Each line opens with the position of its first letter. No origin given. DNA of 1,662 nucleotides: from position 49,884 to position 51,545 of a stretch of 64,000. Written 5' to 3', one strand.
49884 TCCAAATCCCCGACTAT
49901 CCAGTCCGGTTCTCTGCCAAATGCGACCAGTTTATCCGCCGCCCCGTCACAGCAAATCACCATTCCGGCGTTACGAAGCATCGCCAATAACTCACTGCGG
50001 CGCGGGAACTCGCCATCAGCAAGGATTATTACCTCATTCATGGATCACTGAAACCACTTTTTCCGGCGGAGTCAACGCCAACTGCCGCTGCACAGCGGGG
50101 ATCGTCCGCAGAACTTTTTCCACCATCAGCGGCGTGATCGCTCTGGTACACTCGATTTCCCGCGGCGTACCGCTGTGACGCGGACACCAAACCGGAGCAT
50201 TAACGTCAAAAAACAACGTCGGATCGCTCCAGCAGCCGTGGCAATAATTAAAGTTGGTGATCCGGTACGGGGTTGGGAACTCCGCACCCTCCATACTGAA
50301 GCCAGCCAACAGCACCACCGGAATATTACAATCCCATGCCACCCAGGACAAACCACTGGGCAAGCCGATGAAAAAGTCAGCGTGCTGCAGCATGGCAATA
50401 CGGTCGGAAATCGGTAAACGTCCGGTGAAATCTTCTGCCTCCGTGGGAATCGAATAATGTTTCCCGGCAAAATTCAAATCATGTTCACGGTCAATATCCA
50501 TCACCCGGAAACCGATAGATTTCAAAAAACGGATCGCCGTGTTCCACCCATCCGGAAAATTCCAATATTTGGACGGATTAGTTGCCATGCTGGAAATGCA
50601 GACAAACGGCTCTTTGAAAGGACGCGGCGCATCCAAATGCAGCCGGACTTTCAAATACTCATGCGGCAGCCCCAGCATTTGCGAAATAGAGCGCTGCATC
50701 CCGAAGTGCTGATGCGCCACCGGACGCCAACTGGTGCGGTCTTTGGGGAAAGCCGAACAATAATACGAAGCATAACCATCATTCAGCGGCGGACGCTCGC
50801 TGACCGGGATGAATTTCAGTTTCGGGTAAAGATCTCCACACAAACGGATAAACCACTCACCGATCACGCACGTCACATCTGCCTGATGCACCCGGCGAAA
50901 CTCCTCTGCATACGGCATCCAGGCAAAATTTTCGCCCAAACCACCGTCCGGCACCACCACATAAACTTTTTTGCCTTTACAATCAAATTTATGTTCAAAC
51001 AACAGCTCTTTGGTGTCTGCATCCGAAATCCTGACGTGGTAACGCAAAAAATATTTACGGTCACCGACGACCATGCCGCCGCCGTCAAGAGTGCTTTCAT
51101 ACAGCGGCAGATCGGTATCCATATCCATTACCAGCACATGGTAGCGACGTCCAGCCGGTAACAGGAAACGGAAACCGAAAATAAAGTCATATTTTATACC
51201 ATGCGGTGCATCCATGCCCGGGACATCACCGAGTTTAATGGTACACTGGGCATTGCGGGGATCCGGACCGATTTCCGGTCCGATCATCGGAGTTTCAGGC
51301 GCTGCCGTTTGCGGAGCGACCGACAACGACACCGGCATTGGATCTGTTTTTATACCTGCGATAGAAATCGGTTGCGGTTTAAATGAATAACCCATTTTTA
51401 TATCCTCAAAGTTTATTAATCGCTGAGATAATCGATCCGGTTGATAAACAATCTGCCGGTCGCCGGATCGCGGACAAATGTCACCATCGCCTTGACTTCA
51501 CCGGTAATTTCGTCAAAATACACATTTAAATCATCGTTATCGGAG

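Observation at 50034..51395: TibC/Aah-like autotransporter O-heptosyltransferase homologue without an autotransporter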

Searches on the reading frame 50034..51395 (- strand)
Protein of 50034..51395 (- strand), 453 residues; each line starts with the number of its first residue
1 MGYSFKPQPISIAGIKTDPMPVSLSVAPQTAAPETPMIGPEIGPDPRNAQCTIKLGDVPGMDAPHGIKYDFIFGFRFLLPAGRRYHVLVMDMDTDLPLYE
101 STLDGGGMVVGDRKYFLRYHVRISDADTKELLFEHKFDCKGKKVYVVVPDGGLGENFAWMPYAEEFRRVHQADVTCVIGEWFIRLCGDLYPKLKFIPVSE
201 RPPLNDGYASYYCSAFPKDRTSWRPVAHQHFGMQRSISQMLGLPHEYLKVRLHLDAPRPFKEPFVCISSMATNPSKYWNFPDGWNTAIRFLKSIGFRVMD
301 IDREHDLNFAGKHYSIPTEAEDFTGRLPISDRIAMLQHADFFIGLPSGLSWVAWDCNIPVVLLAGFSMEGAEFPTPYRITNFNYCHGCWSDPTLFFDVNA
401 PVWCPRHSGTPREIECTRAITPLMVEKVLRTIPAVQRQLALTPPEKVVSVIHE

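Call 5: search_protein_families(library=pfam, proteins=[window:50034-51395:-], max_evalue=0.01)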
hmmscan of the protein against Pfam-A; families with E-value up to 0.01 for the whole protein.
window:50034-51395:- (453 aa): 2 families
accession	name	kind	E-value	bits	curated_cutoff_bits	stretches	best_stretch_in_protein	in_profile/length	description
PF21129.3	TibC_1st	-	6.3e-13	49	27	1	64-120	2-56/63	Glycosyltransferase TibC, N-terminal domain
PF01075.23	Glyco_transf_9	-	0.00017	21.4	22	1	256-365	102-210/247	Glycosyltransferase family 9 (heptosyltransferase)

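Call 6: search_protein_families(library=ncbifam, proteins=[window:50034-51395:-], max_evalue=0.01)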
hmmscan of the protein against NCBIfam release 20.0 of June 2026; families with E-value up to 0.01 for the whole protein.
window:50034-51395:- (453 aa): 1 family
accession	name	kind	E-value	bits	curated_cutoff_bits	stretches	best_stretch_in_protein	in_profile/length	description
TIGR04414.1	hepto_Aah_TibC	equivalog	1.1e-115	386.5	200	1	58-432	3-374/374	autotransporter strand-loop-strand O-heptosyltransferase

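Call 7: search_solved_structures(query=window:50034-51395:-, max_evalue=0.01, show_alignments=2)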
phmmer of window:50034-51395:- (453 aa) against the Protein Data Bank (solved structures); distinct sequences matched with E-value up to 0.01: 2.
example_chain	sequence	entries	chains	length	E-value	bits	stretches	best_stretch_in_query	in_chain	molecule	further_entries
4rb4_K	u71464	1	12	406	9.7e-93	314.3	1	56-431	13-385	Glycosyltransferase tibC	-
4rap_A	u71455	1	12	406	8.1e-92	311.3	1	56-431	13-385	Glycosyltransferase TibC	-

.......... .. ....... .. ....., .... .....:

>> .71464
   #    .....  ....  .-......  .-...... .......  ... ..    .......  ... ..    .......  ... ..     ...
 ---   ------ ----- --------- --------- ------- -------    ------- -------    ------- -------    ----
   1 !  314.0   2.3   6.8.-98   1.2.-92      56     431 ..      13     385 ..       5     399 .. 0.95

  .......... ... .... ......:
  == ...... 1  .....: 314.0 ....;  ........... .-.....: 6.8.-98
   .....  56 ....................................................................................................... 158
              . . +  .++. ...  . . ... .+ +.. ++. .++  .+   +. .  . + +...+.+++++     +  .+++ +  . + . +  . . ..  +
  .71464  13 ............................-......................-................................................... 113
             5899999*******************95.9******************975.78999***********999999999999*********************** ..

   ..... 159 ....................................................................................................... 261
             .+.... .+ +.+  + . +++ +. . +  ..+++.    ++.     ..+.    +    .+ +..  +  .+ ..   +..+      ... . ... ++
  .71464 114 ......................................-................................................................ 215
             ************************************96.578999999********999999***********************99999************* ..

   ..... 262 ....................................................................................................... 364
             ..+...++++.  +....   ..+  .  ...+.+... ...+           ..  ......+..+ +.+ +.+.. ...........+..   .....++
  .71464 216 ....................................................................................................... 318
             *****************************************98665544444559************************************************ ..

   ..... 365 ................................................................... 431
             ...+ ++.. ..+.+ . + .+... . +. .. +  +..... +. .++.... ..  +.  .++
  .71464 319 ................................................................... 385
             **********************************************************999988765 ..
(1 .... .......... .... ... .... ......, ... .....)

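Call 10: find_homologous_proteins(query=window:50034-51395:-, max_evalue=1e-20)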
Query window:50034-51395:- (453 aa): 366 proteins with E <= 1e-20 among 5328 candidates; the best 120 are listed.
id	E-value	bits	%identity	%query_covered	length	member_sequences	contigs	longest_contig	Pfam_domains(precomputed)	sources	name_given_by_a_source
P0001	1.2e-297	1005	91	100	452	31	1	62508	PF21129.4,PF01075.24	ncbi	-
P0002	2.2e-269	912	82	100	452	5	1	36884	PF21129.4,PF01075.24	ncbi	-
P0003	2.7e-206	704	66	97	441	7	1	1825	PF21129.4,PF01075.24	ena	-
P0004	1.6e-178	612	59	93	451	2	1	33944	PF21129.4,PF01075.24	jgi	-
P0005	3.6e-177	608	57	92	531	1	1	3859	PF21129.4,PF01075.24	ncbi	-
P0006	5.5e-177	607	57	97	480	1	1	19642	PF21129.4,PF01075.24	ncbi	-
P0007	7.0e-177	607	55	97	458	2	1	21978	PF21129.4,PF01075.24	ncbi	-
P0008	1.6e-176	606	59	88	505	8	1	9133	PF21129.4,PF01075.24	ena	-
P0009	2.3e-175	602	57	87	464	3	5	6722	PF21129.4,PF01075.24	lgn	-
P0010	2.1e-174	599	58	92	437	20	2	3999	PF21129.4,PF01075.24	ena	-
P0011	1.4e-173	596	54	96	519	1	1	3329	PF21129.4,PF01075.24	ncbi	-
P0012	1.5e-172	593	59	91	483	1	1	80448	PF21129.4,PF01075.24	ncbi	-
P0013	1.0e-171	590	56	94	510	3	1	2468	PF21129.4,PF01075.24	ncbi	-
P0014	1.4e-170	586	57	89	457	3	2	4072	PF21129.4,PF01075.24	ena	-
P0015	5.9e-170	584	59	89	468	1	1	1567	PF21129.4,PF01075.24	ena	-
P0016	7.4e-168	577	58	89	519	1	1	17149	PF21129.4,PF01075.24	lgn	-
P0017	7.8e-168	577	56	93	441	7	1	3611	PF21129.4,PF01075.24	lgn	-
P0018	4.8e-167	574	57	92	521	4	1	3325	PF21129.4,PF01075.24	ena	-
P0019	1.6e-165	569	57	92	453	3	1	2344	PF21129.4,PF01075.24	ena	-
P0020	1.7e-165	569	55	90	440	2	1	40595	PF21129.4,PF01075.24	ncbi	-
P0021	5.3e-165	568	55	87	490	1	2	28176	PF21129.4,PF01075.24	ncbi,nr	ncbi:MAG: autotransporter strand-loop-strand O-heptosyltransferase [Victivallaceae bacterium]|nr:aut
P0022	6.2e-165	567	53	91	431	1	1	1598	PF21129.4,PF01075.24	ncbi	-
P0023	6.8e-165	567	56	87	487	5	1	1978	PF21129.4,PF01075.24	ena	-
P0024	6.9e-165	567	54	97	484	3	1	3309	PF21129.4,PF01075.24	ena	-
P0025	9.0e-165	567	55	95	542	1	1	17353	PF21129.4,PF01075.24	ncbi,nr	ncbi:MAG: autotransporter strand-loop-strand O-heptosyltransferase [Victivallaceae bacterium]|nr:aut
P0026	2.7e-164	565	55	92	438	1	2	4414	PF21129.4,PF01075.24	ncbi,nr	ncbi:MAG: autotransporter strand-loop-strand O-heptosyltransferase [Victivallaceae bacterium]|nr:aut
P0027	3.4e-164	565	56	87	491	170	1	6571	PF21129.4,PF01075.24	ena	-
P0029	1.8e-162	559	55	87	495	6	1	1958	PF21129.4,PF01075.24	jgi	-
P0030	2.1e-162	559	54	93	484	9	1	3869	PF21129.4,PF01075.24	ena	-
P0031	3.4e-161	555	56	87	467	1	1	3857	PF21129.4,PF01075.24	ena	-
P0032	5.0e-161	554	52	90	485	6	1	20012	PF21129.4,PF01075.24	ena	-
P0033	4.1e-160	551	54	90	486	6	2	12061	PF21129.4,PF01075.24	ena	-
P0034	4.3e-160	551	54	92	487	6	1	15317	PF21129.4,PF01075.24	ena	-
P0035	2.0e-159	549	51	90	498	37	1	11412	PF21129.4,PF01075.24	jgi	-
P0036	3.1e-159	549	56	89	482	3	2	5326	PF21129.4,PF01075.24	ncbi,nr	ncbi:MAG: autotransporter strand-loop-strand O-heptosyltransferase [Lentisphaeria bacterium]|nr:auto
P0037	1.1e-158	547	55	89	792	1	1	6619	PF21129.4,PF00535.33,PF01075.24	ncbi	-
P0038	1.2e-158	547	55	90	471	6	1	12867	PF21129.4,PF01075.24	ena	-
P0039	2.5e-158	546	52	93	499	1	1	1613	PF21129.4,PF01075.24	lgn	-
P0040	1.5e-157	543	54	87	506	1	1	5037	PF21129.4,PF01075.24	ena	-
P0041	2.5e-157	542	51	96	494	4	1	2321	PF21129.4,PF01075.24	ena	-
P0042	9.7e-157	540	55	85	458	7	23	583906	PF21129.4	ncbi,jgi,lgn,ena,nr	ncbi:MAG: autotransporter strand-loop-strand O-heptosyltransferase [Lentisphaerae bacterium]|jgi:aut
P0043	7.2e-156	537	53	92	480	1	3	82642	PF21129.4,PF01075.24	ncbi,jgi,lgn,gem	-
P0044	2.9e-155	535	53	89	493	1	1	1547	PF21129.4,PF01075.24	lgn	-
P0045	4.1e-155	535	51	98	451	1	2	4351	PF21129.4,PF01075.24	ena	-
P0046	4.6e-155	535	54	87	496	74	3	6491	PF21129.4,PF01075.24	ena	-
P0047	5.4e-155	535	54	87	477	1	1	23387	PF01075.24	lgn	-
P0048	1.1e-154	534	54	92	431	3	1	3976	PF21129.4,PF01075.24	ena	-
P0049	1.7e-154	533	51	92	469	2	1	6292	PF21129.4,PF01075.24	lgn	-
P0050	1.4e-151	523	53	92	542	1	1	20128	PF21129.4,PF01075.24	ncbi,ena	-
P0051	2.2e-149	516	52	92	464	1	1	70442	PF21129.4,PF01075.24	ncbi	-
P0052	1.3e-148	514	51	93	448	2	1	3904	PF21129.4,PF01075.24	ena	-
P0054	9.8e-146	504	50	95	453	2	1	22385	PF21129.4,PF01075.24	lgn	-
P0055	1.0e-144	501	51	94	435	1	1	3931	PF21129.4,PF01075.24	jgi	-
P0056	1.1e-129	451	57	70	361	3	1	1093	PF01075.24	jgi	-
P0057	2.8e-117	410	62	58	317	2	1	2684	PF01075.24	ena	-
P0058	5.7e-100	353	39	92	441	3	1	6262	PF21129.4,PF01075.24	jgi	jgi:autotransporter strand-loop-strand O-heptosyltransferase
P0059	5.5e-98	347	40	91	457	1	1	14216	PF21129.4,PF01075.24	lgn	-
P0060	1.5e-96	342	41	92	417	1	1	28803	PF21129.4,PF01075.24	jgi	jgi:autotransporter strand-loop-strand O-heptosyltransferase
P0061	3.1e-96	341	41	84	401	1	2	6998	PF21129.4,PF01075.24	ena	-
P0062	3.6e-96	341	41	84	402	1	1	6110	PF21129.4,PF01075.24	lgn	-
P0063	4.2e-96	340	40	93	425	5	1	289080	PF21129.4,PF01075.24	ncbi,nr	ncbi:autotransporter strand-loop-strand O-heptosyltransferase [Paraburkholderia monticola]|nr:autotr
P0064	4.9e-96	340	39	92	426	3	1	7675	PF21129.4,PF01075.24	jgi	jgi:autotransporter strand-loop-strand O-heptosyltransferase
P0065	8.2e-96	339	40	87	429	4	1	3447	PF21129.4,PF01075.24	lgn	-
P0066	5.4e-95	337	40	91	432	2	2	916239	PF21129.4,PF01075.24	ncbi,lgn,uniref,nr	ncbi:autotransporter strand-loop-strand O-heptosyltransferase [Paraburkholderia saeva]|uniref:Glycos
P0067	6.6e-95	336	39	92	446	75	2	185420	PF21129.4,PF01075.24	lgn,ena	-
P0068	1.2e-94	336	42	83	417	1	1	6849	PF21129.4,PF01075.24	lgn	-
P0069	2.0e-94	335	38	92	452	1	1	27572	PF21129.4,PF01075.24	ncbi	-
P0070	9.4e-94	333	41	87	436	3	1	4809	PF21129.4,PF01075.24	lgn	-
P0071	4.9e-93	330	39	85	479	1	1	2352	PF21129.4,PF01075.24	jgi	-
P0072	5.3e-93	330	41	85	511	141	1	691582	PF21129.4,PF01075.24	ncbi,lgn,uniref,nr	ncbi:autotransporter strand-loop-strand O-heptosyltransferase [Burkholderia gladioli]|uniref:autotra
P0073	2.6e-92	328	42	86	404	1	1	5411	PF21129.4,PF01075.24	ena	-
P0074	3.0e-92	328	42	86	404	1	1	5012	PF21129.4,PF01075.24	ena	-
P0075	3.2e-92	328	42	86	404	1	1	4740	PF21129.4,PF01075.24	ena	-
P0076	3.5e-92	327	42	86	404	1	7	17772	PF21129.4,PF01075.24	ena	-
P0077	3.6e-92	327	40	87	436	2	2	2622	PF21129.4,PF01075.24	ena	-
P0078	4.0e-92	327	42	86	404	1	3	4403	PF21129.4,PF01075.24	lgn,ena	-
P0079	5.4e-92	327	42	86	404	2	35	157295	PF21129.4,PF01075.24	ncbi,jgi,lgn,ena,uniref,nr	ncbi:MAG: autotransporter strand-loop-strand O-heptosyltransferase [Anaerovibrio sp.]|uniref:autotra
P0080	5.4e-92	327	42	86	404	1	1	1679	PF21129.4,PF01075.24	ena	-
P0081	6.8e-92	326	42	86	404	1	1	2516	PF21129.4,PF01075.24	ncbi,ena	-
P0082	9.6e-92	326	39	91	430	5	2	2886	PF21129.4,PF01075.24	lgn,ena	-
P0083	1.7e-91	325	42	86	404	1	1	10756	PF21129.4,PF01075.24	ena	-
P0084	1.9e-91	325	42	83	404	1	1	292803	PF21129.4,PF01075.24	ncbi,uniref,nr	ncbi:Plasmid pIB6 ORFA DNA [Anaerovibrio sp. JC8]|uniref:autotransporter strand-loop-strand O-heptos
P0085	4.9e-91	324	42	84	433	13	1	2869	PF21129.4,PF01075.24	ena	-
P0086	5.1e-91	324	41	86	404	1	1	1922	PF21129.4,PF01075.24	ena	-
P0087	5.2e-91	324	41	86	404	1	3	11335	PF21129.4,PF01075.24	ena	-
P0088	5.5e-91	323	41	86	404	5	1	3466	PF21129.4,PF01075.24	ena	-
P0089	9.1e-91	323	42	86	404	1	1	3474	PF21129.4,PF01075.24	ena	-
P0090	1.7e-90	322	41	84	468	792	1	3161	PF21129.4,PF01075.24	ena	-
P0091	7.1e-90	320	41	86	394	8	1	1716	PF21129.4,PF01075.24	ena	-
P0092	9.5e-90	319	39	85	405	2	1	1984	PF21129.4,PF01075.24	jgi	jgi:autotransporter strand-loop-strand O-heptosyltransferase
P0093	1.5e-89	319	41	83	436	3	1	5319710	PF21129.4,PF01075.24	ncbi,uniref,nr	ncbi:autotransporter strand-loop-strand O-heptosyltransferase [Buttiauxella sp. 3AFRM03]|uniref:auto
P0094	2.0e-89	318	40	89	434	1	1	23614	PF21129.4,PF01075.24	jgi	jgi:autotransporter strand-loop-strand O-heptosyltransferase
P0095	2.5e-89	318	41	83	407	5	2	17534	PF21129.4,PF01075.24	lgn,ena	-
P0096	5.0e-89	317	42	84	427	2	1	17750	PF21129.4,PF01075.24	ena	-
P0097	5.3e-89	317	39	83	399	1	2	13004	PF21129.4,PF01075.24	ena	-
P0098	5.7e-89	317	40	87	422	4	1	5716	PF21129.4,PF01075.24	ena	-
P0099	1.4e-88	316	39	88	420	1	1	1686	PF21129.4,PF01075.24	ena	-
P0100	1.6e-88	315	40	85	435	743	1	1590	PF21129.4,PF01075.24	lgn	-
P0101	3.3e-88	314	35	93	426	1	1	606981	PF21129.4,PF01075.24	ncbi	-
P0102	3.6e-88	314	40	81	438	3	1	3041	PF21129.4,PF01075.24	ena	-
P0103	4.5e-88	314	37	97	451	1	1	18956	PF21129.4,PF01075.24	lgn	-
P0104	4.6e-88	314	41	87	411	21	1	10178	PF21129.4,PF01075.24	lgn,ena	-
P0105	5.1e-88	314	39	86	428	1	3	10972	PF21129.4,PF01075.24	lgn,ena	-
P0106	5.4e-88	314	40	86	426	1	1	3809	PF21129.4,PF01075.24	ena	-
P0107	5.4e-88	314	40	84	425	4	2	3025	PF21129.4,PF01075.24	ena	-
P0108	6.2e-88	313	39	90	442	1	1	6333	PF21129.4,PF01075.24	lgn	-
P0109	8.8e-88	313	40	83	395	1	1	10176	PF21129.4,PF01075.24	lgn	-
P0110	1.1e-87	313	41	87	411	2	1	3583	PF21129.4,PF01075.24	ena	-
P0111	1.1e-87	313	36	91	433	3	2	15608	PF21129.4,PF01075.24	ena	-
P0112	1.2e-87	313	38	87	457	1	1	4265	PF21129.4,PF01075.24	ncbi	-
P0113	1.3e-87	312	39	81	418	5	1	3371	PF21129.4,PF01075.24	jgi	jgi:autotransporter strand-loop-strand O-heptosyltransferase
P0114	2.2e-87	312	40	83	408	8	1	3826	PF21129.4,PF01075.24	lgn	-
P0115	4.7e-87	311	40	84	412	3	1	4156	PF21129.4,PF01075.24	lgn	-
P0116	4.9e-87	310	42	81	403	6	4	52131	PF21129.4,PF01075.24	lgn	-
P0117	1.0e-86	309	39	85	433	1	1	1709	PF21129.4,PF01075.24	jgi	jgi:autotransporter strand-loop-strand O-heptosyltransferase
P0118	1.0e-86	309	41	81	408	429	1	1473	PF21129.4,PF01075.24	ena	-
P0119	1.0e-86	309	40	82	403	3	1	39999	PF21129.4,PF01075.24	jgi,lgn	jgi:autotransporter strand-loop-strand O-heptosyltransferase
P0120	1.2e-86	309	39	83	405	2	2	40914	PF21129.4,PF01075.24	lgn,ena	-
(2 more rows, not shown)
